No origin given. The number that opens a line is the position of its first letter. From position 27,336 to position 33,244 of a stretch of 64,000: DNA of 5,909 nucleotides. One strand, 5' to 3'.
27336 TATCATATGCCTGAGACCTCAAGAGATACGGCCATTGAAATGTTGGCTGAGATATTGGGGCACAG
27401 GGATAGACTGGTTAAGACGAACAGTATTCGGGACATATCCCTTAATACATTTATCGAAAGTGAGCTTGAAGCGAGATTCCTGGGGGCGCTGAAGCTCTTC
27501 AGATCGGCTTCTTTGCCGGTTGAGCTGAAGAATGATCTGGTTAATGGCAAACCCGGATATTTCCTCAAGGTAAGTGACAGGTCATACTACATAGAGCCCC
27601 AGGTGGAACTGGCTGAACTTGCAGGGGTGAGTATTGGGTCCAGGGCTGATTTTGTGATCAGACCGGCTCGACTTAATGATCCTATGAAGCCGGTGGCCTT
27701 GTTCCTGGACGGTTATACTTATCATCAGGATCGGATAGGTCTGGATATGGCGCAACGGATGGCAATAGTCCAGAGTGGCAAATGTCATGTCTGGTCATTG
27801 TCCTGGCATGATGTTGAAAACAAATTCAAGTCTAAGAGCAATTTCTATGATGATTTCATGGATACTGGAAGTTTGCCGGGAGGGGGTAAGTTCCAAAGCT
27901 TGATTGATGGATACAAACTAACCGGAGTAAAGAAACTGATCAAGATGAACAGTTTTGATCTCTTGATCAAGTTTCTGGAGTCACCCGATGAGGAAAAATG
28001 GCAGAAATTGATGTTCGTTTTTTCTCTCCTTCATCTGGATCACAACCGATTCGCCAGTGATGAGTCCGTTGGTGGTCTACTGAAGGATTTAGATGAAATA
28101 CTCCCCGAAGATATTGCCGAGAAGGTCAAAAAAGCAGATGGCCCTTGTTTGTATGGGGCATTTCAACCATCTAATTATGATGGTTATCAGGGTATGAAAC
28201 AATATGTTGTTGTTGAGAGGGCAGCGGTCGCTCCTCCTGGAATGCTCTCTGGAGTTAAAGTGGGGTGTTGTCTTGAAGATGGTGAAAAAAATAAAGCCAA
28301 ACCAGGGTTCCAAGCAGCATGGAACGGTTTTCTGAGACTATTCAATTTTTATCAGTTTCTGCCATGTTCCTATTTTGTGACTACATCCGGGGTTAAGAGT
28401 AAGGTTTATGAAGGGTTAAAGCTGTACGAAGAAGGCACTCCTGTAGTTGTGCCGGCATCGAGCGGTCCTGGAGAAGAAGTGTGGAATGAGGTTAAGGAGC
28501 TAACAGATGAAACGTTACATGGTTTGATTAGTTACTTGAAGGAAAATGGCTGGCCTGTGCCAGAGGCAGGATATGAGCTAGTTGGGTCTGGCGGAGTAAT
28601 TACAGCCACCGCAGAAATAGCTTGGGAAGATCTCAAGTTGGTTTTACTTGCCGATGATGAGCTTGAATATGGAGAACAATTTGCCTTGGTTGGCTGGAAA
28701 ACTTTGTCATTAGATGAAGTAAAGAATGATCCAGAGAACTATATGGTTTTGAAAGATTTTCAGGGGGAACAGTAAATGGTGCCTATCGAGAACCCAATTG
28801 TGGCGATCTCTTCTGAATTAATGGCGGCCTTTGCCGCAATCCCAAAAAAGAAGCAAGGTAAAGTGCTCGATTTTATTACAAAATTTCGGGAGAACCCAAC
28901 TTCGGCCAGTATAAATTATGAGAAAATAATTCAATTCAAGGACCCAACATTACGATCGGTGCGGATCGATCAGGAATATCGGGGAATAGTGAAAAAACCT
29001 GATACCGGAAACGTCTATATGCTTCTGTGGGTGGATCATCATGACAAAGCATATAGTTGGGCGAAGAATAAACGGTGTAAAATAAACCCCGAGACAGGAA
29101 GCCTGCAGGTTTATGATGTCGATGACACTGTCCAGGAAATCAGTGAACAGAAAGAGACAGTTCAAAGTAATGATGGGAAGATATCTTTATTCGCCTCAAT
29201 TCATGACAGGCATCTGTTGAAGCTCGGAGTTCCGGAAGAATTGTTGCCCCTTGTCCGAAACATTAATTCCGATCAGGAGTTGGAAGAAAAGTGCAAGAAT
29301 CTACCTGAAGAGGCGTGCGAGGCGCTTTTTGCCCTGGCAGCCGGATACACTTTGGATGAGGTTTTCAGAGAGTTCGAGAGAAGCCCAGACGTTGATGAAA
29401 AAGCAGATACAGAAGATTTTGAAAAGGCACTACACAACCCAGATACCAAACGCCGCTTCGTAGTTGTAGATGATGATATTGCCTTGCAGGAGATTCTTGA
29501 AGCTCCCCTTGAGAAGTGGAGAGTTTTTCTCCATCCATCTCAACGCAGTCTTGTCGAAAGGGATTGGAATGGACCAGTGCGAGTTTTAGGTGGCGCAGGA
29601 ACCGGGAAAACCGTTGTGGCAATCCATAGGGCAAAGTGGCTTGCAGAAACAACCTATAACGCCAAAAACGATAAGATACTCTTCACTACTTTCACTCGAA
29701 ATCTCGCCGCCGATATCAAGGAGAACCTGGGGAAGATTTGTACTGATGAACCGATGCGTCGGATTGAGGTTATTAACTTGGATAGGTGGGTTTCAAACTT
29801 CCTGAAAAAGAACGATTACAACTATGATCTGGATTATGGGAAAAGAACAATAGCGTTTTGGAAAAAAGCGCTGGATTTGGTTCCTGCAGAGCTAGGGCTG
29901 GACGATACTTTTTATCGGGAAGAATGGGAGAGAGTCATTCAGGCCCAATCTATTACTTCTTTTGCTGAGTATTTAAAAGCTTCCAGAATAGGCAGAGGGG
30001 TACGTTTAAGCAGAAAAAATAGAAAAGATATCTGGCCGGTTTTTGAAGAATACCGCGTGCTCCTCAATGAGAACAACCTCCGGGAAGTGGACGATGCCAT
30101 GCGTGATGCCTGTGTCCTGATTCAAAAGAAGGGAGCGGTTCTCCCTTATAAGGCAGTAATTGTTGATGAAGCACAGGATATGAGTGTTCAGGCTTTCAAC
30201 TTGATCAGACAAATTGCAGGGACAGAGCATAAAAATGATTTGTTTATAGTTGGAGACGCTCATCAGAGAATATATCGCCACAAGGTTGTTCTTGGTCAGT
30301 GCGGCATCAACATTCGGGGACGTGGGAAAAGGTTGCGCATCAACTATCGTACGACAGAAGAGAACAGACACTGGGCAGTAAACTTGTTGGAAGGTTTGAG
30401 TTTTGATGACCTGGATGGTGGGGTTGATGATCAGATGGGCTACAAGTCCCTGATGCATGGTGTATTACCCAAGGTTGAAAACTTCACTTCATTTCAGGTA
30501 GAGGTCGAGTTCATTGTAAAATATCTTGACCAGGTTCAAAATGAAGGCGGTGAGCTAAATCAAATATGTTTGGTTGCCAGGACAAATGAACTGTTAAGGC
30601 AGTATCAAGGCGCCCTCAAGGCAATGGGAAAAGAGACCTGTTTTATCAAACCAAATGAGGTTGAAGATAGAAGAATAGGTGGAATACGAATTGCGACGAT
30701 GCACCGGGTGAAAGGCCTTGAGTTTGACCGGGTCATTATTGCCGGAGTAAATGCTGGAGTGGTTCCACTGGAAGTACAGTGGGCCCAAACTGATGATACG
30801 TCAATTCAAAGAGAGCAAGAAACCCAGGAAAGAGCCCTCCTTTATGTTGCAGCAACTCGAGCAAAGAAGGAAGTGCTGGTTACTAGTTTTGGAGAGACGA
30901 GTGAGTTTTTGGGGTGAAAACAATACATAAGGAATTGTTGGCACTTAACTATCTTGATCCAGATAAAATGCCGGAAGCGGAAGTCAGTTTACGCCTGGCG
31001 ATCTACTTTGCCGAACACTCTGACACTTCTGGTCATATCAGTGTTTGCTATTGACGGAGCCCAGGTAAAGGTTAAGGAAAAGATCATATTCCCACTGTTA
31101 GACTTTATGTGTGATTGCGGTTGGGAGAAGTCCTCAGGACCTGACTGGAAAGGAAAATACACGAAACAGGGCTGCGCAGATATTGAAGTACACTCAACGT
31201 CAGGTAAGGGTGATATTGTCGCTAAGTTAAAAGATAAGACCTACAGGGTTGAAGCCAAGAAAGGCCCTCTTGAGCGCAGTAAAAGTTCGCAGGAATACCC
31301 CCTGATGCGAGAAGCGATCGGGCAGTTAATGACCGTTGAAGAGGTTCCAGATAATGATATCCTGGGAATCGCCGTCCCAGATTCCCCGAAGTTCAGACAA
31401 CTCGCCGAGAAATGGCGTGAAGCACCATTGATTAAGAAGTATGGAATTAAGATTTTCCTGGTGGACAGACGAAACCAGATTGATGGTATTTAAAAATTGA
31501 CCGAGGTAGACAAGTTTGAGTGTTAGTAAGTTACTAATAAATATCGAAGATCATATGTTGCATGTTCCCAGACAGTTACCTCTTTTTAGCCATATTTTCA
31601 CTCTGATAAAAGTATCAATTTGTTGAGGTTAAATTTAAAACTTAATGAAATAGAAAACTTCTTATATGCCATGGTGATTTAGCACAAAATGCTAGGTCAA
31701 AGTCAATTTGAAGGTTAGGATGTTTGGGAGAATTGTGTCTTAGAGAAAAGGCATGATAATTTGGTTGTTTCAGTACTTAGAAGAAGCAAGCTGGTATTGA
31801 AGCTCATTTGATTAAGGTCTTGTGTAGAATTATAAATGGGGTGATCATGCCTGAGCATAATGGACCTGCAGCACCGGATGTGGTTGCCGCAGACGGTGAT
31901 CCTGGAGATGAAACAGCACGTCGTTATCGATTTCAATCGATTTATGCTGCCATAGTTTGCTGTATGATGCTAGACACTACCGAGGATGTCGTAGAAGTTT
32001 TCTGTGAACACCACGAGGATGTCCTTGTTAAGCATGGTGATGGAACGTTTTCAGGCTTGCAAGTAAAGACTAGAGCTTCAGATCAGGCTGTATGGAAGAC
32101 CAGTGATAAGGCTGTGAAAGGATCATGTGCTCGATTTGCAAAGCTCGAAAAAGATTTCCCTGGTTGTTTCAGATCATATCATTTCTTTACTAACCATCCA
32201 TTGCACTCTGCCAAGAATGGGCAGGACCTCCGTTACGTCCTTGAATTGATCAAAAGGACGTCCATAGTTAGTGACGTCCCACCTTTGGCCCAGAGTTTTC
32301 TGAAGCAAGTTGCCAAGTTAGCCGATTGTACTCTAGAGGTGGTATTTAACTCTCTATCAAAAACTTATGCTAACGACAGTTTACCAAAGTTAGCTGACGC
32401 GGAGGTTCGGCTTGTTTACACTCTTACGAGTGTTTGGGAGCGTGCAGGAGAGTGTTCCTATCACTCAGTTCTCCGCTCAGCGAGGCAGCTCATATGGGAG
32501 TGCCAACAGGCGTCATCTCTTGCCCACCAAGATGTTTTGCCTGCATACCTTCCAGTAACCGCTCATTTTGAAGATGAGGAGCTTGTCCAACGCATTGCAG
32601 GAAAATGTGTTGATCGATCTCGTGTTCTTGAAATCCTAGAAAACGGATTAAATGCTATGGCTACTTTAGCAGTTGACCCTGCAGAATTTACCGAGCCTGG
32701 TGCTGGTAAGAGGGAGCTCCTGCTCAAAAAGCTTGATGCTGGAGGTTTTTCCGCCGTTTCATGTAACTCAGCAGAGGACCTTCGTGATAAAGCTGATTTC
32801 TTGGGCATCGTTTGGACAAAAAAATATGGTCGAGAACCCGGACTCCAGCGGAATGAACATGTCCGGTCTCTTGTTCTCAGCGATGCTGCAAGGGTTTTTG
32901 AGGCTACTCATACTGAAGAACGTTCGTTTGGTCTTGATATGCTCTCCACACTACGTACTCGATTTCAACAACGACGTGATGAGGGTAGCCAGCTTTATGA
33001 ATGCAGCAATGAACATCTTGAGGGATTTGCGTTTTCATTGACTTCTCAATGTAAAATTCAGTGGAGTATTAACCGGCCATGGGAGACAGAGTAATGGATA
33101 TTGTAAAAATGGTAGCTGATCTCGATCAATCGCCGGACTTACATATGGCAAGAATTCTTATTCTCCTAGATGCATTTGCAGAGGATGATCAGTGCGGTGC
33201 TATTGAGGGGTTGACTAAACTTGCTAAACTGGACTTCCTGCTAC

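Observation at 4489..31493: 27-kb DISARM/Druantia-like super-operon with non-canonical gene content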

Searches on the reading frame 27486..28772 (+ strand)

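Call 64: search_protein_families(library=pfam, proteins=[window:27486-28772:+], max_evalue=1)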
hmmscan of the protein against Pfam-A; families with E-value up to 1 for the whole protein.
window:27486-28772:+ (429 aa): 1 family
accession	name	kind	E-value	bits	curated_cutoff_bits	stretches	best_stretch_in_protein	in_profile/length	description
PF07723.19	LRR_2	-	0.013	16.5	20.9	0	182-199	5-22/26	Leucine Rich Repeat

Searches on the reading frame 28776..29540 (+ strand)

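Call 64: search_protein_families(library=pfam, proteins=[window:28776-29540:+], max_evalue=1)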
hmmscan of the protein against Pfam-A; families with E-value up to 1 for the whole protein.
window:28776-29540:+ (255 aa): 3 families
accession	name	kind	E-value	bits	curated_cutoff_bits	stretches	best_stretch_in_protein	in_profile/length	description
PF12813.12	XPG_I_2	-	0.0046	17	24.2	1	24-102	124-203/240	XPG domain containing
PF19999.4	fvmX3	-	0.08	13.5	27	1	101-124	7-30/85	FtsH ternary system domain X3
PF08529.16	NusA_N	-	0.15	12.8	23.8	1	91-132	34-75/119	NusA N-terminal domain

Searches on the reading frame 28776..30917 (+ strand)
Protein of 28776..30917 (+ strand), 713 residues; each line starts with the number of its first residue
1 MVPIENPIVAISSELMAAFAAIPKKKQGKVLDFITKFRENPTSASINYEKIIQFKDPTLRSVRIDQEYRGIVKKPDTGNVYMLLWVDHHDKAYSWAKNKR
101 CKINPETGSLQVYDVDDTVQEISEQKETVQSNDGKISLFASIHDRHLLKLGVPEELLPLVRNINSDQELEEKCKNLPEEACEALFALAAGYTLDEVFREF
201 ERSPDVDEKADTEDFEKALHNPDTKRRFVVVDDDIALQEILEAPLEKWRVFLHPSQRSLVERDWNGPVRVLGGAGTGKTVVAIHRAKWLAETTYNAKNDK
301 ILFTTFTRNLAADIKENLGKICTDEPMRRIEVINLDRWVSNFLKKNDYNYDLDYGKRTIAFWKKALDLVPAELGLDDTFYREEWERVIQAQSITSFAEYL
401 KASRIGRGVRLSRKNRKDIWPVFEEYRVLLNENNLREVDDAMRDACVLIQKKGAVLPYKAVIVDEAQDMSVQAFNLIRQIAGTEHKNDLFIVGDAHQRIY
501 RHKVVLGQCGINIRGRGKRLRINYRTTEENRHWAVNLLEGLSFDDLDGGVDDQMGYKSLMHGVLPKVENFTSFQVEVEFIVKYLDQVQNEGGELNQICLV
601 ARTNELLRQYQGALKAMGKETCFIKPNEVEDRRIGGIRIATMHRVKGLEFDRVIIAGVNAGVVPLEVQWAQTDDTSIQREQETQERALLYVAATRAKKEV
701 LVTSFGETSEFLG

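Call 3: search_protein_families(library=pfam, proteins=[window:28776-30917:+], max_evalue=0.01)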
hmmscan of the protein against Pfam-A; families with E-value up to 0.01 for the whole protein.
window:28776-30917:+ (713 aa): 12 families
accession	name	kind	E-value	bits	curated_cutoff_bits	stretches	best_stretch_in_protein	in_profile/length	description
PF00580.27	UvrD-helicase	-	9.5e-28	98.1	23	1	253-502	2-255/271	UvrD/REP helicase N-terminal domain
PF13361.12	UvrD_C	-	7e-22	78.7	25.6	2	635-704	285-347/350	UvrD-like helicase C-terminal domain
PF13245.12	AAA_19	-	2.8e-16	60.4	25.1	1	266-501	12-132/134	AAA domain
PF13538.12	UvrD_C_2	-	1e-09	38.5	27.4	1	679-702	28-51/52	UvrD-like helicase C-terminal domain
PF13401.12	AAA_22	-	5.8e-05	23.8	27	0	420-485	52-114/130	AAA domain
PF00270.35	DEAD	-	0.00035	20.8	26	0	270-324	19-71/167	DEAD/DEAH box helicase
PF13087.12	AAA_12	-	0.00046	20.3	27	1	574-702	89-190/195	AAA domain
PF09848.15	SLFN-g3_helicase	-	0.00073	19.3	24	0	270-296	6-30/354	Schlafen group 3, DNA/RNA helicase domain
PF13604.12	AAA_30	-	0.00084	19.6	27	0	253-319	3-67/191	AAA domain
PF04851.21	ResIII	-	0.0011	19.3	22.5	0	274-334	32-89/164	Type III restriction enzyme, res subunit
PF01443.25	Viral_helicase1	-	0.0012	19.2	21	0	664-702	182-226/228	Viral superfamily 1 RNA helicase core domain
PF02562.22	PhoH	-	0.0015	18.5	27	0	269-303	23-54/205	PhoH-like protein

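Call 4: search_protein_families(library=padloc, proteins=[window:28776-30917:+], max_evalue=0.01)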
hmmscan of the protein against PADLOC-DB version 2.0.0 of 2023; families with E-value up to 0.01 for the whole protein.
window:28776-30917:+ (713 aa): 52 families (the best 25 are shown)
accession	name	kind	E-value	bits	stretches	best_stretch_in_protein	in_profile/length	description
PDLC01087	C3a187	-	1.2e-33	114.8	2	454-710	316-548/559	NERD+UvrD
PDLC00132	GajB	-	9.8e-31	105.1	2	252-502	4-258/625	UrvD helicase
PDLC00114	GajB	-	1.2e-28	98.1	2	252-619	8-376/635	UrvD helicase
PDLC03802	RTasHel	-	3.9e-27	93.4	2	262-532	15-267/675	DRT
PDLC00104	GajB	-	1.7e-25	87.8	3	629-703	496-562/574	UrvD helicase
PDLC00127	GajB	-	7.3e-24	82.2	2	635-702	504-564/594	UrvD helicase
PDLC00107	GajB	-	8.5e-22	75.5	2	637-705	480-557/587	UrvD helicase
PDLC00117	GajB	-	8.6e-22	75.3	2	634-703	512-573/604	UrvD helicase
PDLC00103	GajB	-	6.8e-19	66.2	2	268-605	31-357/612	UrvD helicase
PDLC00122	GajB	-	7.6e-16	56.1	2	458-503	163-207/502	UrvD helicase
PDLC00141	GajB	-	9.3e-16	55.2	2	265-348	15-98/572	UrvD helicase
PDLC00121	GajB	-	3e-15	53.8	2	270-502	23-243/565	UrvD helicase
PDLC00116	GajB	-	2e-14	51.2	3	637-704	463-518/557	UrvD helicase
PDLC00123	GajB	-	8.9e-14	49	2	636-702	441-505/540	UrvD helicase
PDLC00148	GajB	-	3.2e-13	47.4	2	640-700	298-349/369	UrvD helicase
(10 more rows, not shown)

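Call 10: search_protein_families(library=ncbifam, proteins=[window:28776-30917:+], max_evalue=0.001)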
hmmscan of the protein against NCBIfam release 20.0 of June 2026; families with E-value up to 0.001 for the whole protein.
window:28776-30917:+ (713 aa): 17 families
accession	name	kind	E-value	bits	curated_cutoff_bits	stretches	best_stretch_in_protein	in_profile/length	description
NF008276.0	PRK11054.1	equivalog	5.4e-29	101.2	543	3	417-502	390-475/684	DNA helicase IV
TIGR01073.1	pcrA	equivalog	2.9e-26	92.1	911.2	2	253-503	6-253/725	DNA helicase PcrA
TIGR01074.1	rep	equivalog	1e-25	90.1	951.45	2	253-502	3-249/668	DNA helicase Rep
TIGR01075.1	uvrD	equivalog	2.1e-22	79.2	1144.45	3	632-703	544-608/715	DNA helicase II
NF008743.0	PRK11773.1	equivalog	7.4e-21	74.2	965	2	256-613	14-366/720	DNA helicase II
NF008172.0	PRK10919.1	equivalog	5.9e-17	61.1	1168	2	252-504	3-252/673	DNA helicase Rep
TIGR02785.1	addA_Gpos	equivalog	1.9e-11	42.6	707.65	1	458-502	389-434/1234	helicase-exonuclease AddAB subunit AddA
NF041464.1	HelD_BACSU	equivalog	3.4e-11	41.8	419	1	459-712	548-771/779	RNA polymerase recycling motor HelD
TIGR00609.1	recB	equivalog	5.9e-10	37.9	696.05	1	458-501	372-415/1175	exodeoxyribonuclease V subunit beta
NF041254.1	motor_HelR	exception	8.2e-10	37.6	750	1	255-292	191-228/706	RNA polymerase recycling motor ATPase HelR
NF053713.1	helicas_STM2767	equivalog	4.7e-08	31.9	550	0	267-317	191-238/665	STM2767 family DEAD/DEAH box helicase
NF010485.0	PRK13909.1-2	equivalog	9.8e-08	30.7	650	0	628-655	602-629/909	RecB-like helicase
TIGR02784.1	addA_alphas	equivalog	1.9e-07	29.8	860.75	0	671-706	836-871/1138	double-strand break repair helicase AddA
NF041258.1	motor_HelR_2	exception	1.2e-06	27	1100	1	255-293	174-212/713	RNA polymerase recycling motor ATPase HelR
NF041465.1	HelD_MYCSM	equivalog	1.9e-05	22.9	1051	0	255-293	179-217/719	RNA polymerase recycling motor HelD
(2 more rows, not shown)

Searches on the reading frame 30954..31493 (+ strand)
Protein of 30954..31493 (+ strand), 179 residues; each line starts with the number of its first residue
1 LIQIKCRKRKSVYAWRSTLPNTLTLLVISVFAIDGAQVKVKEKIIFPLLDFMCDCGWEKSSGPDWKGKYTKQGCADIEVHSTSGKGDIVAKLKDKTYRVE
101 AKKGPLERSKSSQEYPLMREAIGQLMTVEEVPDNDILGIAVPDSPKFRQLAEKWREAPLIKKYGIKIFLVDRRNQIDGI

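Call 3: search_protein_families(library=pfam, proteins=[window:30954-31493:+], max_evalue=0.01)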
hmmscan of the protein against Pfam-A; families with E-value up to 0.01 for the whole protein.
window:30954-31493:+ (179 aa): 0 families

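Call 4: search_protein_families(library=padloc, proteins=[window:30954-31493:+], max_evalue=0.01)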
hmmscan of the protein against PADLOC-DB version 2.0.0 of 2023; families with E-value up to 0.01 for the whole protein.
window:30954-31493:+ (179 aa): 0 families

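Call 10: search_protein_families(library=ncbifam, proteins=[window:30954-31493:+], max_evalue=0.001)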
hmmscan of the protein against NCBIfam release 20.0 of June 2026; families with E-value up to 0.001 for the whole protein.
window:30954-31493:+ (179 aa): 0 families

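Call 83: search_protein_representatives(protein=window:31053-31490:+)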
Query: 146 residues. Proteins with E-value up to 0.001 (for the whole library): 222; up to 1e-10: 118; up to 1e-30: 10. The best 150 are listed.
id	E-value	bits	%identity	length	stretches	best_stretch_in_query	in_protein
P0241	1.7e-37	145.0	60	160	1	1-146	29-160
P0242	2.1e-37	144.6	51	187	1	1-144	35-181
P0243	3.6e-36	140.6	51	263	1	1-146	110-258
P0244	1.1e-35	139.0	48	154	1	5-145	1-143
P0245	2.9e-33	131.2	44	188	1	1-146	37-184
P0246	6.4e-33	130.1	46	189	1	1-146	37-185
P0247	7.5e-33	129.8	50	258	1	1-145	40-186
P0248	6.1e-32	126.9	47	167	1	1-144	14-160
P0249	1.1e-31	126.1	52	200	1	11-140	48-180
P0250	3.6e-31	124.4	48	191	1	1-145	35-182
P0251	6.8e-30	120.2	48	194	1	1-126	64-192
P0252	1.7e-29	118.9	45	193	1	1-145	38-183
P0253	4.5e-29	117.6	45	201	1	1-145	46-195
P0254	5.3e-29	117.4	46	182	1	1-144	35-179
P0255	1.7e-28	115.7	46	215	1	12-146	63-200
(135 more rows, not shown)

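Call 90: search_solved_structures(query=A5, max_evalue=10)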
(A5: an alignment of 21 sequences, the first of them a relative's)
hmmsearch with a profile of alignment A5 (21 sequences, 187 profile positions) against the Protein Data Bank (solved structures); distinct sequences matched with E-value up to 10: 4.
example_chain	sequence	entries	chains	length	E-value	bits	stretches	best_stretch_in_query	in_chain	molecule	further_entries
7fy1_A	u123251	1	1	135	0.21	14.5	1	27-114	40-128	Fatty acid-binding protein 9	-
4a60_A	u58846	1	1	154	0.3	14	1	27-114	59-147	FATTY ACID-BINDING PROTEIN 9 TESTIS LIPID-BINDING PROTEIN, TLBP, TESTIS-TYPE FATTY ACID-BI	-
6zj3_Lj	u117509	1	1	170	0.73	12.7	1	25-81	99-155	Ribosomal protein eL22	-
6jbc_A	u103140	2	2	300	0.76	12.6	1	76-159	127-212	Pantoate kinase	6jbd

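Call 91: search_protein_families(library=pfam, alignment_id=A5, max_evalue=1)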
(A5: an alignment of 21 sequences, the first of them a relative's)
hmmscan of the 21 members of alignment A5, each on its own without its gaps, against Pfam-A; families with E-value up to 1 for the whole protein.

A. member 1, P0245 (188 aa): 0 families

B. families by the number of members that match (of 21 scanned): 9 families
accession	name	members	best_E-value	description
PF19512.4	DUF6046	1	0.0063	Domain of unknown function (DUF6046)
PF18006.6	SepRS_C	1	0.0099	O-phosphoseryl-tRNA synthetase C-terminal domain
PF18346.7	SH3_15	1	0.053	Mind bomb SH3 repeat domain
PF21888.1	NFLD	1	0.064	Ferredoxin-like NFLD domain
PF01634.23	HisG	1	0.085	ATP phosphoribosyltransferase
PF01597.25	GCV_H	1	0.11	Glycine cleavage H-protein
PF25030.1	M-HEAT_ATR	1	0.19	Serine/threonine-protein kinase ATR, M-HEAT region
PF25776.1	Ig_VWDE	1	0.2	VWDE-like, immunoglobulin domain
PF17019.10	DUF5096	1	0.29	Domain of unknown function (DUF5096)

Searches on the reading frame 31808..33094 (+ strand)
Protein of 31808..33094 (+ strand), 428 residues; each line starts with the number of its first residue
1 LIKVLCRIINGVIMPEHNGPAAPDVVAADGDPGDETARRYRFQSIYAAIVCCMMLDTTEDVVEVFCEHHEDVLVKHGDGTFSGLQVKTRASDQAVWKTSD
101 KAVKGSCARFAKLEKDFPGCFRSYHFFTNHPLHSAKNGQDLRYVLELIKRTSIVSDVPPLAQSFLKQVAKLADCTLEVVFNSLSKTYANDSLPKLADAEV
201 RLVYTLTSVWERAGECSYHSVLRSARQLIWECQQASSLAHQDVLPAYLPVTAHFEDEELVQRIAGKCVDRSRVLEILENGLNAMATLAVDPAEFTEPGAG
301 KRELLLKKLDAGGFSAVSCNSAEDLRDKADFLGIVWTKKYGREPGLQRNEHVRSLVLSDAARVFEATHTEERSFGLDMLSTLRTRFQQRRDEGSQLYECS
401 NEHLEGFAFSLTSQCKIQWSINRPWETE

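Call 8: search_protein_families(library=pfam, proteins=[window:31808-33094:+], max_evalue=0.001)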
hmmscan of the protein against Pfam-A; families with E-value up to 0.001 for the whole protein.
window:31808-33094:+ (428 aa): 1 family
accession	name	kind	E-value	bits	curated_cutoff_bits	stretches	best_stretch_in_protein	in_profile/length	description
PF14130.12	Cap4_nuclease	-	1.4e-28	100.9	26.2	1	31-236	1-200/200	Cap4, dsDNA endonuclease domain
